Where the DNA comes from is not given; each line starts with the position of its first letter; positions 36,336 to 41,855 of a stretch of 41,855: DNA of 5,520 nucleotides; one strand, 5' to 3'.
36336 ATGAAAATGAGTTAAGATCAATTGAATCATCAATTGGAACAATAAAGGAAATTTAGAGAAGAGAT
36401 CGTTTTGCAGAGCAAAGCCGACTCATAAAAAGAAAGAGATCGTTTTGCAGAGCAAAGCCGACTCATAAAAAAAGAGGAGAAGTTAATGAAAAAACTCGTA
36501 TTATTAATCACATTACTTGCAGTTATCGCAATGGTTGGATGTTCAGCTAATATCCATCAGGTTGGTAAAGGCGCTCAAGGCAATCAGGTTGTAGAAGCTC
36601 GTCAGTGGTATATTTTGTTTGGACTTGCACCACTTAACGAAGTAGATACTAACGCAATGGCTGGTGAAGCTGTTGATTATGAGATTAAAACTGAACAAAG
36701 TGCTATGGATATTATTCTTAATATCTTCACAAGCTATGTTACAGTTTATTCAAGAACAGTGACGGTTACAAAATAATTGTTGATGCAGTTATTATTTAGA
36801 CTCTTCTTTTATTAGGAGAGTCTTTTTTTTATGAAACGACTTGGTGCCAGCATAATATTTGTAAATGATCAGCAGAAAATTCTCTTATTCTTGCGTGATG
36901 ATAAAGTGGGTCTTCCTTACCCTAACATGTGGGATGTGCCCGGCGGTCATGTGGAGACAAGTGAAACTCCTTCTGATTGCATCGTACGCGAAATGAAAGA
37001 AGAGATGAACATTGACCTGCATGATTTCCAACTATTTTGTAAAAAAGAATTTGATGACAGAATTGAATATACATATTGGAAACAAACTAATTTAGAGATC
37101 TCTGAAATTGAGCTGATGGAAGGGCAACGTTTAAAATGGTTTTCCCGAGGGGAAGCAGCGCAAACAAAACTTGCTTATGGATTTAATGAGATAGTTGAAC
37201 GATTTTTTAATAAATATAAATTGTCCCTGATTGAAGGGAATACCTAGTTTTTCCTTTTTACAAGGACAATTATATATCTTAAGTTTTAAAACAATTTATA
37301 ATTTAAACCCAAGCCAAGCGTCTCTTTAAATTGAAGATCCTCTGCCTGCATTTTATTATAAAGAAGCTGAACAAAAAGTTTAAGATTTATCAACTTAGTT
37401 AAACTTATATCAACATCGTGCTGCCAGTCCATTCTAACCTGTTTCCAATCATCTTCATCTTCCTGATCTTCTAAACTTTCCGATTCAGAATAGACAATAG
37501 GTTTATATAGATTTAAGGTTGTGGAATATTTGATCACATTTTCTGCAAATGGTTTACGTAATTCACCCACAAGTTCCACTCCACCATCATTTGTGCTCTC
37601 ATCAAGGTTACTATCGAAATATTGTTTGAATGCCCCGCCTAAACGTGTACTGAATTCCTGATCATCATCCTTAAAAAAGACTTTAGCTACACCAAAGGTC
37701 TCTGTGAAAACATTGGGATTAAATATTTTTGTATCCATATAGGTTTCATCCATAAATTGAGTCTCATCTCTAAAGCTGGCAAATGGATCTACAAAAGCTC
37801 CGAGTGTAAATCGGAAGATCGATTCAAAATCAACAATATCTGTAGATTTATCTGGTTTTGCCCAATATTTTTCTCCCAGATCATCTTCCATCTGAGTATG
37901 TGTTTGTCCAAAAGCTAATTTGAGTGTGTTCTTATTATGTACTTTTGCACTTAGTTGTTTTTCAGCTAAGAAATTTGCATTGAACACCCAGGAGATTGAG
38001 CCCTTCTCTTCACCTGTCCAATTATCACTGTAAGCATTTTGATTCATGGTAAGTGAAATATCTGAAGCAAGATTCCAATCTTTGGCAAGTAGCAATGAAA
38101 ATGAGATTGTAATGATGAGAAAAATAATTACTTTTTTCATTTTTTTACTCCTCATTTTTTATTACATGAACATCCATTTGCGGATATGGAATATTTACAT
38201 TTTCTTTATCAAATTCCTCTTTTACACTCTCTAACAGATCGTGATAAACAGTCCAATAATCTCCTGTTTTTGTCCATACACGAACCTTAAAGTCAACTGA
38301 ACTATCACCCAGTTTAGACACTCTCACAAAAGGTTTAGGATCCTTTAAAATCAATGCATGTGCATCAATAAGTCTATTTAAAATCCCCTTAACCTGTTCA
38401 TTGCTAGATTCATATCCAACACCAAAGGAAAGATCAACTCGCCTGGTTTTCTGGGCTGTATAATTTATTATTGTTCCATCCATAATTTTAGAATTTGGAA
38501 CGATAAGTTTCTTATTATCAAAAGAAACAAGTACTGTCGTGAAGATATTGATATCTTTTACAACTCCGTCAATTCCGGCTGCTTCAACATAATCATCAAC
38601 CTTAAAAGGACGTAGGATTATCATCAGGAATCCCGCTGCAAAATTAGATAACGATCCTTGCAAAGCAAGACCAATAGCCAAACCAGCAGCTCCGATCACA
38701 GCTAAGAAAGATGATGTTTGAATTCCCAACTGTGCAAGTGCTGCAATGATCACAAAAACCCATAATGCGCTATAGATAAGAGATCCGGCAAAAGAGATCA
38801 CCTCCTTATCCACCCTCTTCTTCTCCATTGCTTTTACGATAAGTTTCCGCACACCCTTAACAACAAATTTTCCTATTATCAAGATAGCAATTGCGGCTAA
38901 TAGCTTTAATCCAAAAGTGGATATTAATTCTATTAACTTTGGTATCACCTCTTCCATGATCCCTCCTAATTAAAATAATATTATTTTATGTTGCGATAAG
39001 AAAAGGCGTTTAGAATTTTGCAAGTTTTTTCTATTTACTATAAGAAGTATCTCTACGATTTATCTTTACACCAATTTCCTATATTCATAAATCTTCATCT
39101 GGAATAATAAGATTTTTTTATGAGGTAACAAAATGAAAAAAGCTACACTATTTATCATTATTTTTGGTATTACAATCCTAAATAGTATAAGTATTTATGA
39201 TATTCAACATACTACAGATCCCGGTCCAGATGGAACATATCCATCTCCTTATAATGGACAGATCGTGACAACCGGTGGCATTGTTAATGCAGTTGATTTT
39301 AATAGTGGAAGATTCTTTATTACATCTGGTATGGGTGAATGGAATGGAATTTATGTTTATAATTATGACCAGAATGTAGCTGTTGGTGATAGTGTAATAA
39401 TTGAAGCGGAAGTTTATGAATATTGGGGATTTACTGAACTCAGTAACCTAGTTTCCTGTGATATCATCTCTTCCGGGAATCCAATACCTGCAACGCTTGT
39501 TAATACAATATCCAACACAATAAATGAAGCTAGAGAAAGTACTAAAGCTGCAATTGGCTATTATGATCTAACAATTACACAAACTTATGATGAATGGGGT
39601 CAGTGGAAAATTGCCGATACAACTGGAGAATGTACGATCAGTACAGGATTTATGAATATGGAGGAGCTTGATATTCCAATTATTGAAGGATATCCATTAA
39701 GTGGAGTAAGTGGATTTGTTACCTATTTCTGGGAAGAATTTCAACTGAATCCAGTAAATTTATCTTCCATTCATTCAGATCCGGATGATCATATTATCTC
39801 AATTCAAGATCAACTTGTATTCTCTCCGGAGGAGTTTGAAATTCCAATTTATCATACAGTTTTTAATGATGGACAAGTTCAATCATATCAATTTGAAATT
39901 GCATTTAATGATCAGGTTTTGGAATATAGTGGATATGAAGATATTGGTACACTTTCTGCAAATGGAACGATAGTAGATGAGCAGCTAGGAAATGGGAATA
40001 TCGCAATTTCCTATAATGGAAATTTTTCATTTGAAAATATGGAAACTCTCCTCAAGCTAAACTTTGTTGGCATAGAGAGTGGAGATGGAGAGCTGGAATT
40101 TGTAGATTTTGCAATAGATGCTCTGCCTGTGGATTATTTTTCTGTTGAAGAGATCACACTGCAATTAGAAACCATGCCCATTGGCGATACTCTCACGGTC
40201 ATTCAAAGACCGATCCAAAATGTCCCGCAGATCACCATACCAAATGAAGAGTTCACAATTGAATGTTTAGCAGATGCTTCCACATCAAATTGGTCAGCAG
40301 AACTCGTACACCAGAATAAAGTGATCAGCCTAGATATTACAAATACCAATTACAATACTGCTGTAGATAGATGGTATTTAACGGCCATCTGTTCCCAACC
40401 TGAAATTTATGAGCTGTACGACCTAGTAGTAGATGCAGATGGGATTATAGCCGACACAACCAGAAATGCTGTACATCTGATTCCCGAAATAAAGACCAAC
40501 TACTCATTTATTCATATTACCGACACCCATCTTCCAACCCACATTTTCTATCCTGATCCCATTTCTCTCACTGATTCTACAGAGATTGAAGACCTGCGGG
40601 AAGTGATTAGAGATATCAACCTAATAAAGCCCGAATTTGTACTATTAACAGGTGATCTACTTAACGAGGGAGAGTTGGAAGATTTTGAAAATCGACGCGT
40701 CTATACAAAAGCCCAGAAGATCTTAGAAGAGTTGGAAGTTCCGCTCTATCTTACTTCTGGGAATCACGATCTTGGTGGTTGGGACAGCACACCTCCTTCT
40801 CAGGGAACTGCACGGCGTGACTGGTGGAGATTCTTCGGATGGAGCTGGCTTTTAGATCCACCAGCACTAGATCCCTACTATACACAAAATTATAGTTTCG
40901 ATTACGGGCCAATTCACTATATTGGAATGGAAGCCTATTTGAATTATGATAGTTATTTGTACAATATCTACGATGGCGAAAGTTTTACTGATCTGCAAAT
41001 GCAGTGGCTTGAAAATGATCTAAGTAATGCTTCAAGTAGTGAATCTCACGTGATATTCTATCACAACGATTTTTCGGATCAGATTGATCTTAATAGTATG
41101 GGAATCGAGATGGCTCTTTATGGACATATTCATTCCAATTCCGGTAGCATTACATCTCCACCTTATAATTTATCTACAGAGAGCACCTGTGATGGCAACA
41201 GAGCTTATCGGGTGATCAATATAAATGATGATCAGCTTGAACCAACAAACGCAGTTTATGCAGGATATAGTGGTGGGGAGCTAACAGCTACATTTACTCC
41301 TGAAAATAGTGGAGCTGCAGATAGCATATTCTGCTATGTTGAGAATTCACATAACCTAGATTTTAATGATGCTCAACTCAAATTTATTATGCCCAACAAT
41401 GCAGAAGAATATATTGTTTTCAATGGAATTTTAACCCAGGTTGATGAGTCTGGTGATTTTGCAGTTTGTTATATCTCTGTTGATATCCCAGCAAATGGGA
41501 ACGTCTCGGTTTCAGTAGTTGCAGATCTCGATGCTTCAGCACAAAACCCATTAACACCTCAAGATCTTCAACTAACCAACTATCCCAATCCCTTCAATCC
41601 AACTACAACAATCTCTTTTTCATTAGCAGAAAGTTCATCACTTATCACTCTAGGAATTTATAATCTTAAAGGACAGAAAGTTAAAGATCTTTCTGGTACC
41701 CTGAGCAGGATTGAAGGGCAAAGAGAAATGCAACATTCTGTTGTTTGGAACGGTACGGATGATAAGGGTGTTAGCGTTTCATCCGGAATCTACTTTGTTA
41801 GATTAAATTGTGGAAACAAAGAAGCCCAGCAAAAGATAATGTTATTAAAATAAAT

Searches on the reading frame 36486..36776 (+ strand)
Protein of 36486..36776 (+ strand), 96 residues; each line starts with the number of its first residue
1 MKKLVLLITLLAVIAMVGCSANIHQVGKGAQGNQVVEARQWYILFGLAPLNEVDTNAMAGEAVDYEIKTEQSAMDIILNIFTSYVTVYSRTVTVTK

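Call 10: search_protein_families(library=pfam, proteins=[window:36486-36776:+])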
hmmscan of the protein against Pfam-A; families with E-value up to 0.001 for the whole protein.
window:36486-36776:+ (96 aa): 1 family
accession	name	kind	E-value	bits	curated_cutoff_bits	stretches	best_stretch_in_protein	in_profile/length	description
PF06291.16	Lambda_Bor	-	8.9e-10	39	25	1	25-93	5-71/75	Bor protein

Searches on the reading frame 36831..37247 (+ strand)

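Call 10: search_protein_families(library=pfam, proteins=[window:36831-37247:+])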
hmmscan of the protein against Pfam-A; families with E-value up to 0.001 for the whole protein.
window:36831-37247:+ (138 aa): 2 families
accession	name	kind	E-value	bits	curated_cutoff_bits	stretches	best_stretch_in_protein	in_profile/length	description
PF00293.34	NUDIX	-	9.7e-16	58.4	21.1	1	1-123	1-132/134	NUDIX domain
PF14815.12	NUDIX_4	-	6.5e-06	26.3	35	1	9-123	4-112/113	NUDIX domain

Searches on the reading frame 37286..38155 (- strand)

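Call 10: search_protein_families(library=pfam, proteins=[window:37286-38155:-])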
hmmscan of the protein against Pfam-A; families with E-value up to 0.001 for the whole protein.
window:37286-38155:- (289 aa): 1 family
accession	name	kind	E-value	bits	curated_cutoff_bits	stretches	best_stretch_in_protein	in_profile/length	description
PF11276.14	DUF3078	-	1.1e-06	29.4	25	1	38-136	2-90/92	Protein of unknown function (DUF3078)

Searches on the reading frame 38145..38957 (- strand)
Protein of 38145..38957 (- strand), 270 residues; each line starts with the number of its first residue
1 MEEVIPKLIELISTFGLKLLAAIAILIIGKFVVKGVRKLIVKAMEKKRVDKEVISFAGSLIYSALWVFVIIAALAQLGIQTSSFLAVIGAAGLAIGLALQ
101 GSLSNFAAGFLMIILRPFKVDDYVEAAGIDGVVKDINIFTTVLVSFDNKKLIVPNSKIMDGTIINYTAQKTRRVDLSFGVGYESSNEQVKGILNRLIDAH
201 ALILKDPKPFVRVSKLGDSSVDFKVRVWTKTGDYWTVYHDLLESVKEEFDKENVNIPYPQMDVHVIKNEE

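Call 10: search_protein_families(library=pfam, proteins=[window:38145-38957:-])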
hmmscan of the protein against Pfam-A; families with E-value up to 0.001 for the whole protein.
window:38145-38957:- (270 aa): 5 families
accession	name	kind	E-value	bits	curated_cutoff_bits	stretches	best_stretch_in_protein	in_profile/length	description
PF00924.24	MS_channel_2nd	-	6.4e-21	74.7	20.2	1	102-167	2-67/68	Mechanosensitive ion channel, beta-domain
PF21082.3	MS_channel_3rd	-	6.7e-21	75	21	1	174-256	1-88/88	Mechanosensitive ion channel MscS, C-terminal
PF05552.17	MS_channel_1st_1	-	8.6e-10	38.8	22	1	8-51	6-49/50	Mechanosensitive ion channel, conserved TM helix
PF21088.3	MS_channel_1st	-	9.8e-07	29.1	23.1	1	64-100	6-42/42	Mechanosensitive ion channel, transmembrane helices 2/3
PF25237.1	MSL2_3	-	0.00049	21.2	34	1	23-98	53-128/130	Mechanosensitive channel protein 2/3 domain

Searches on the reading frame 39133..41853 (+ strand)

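Call 10: search_protein_families(library=pfam, proteins=[window:39133-41853:+])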
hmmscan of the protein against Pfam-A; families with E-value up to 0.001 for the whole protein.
window:39133-41853:+ (906 aa): 3 families
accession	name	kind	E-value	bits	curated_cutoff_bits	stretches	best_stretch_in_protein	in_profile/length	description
PF00149.33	Metallophos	-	1.8e-13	51.8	21.5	1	458-668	2-190/191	Calcineurin-like phosphoesterase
PF18962.6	Por_Secre_tail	-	1.1e-07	32.5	27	1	817-903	2-74/75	Secretion system C-terminal sorting domain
PF13860.13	FlgD_ig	-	8.5e-06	26.1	27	1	824-891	9-73/79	FlgD Ig-like domain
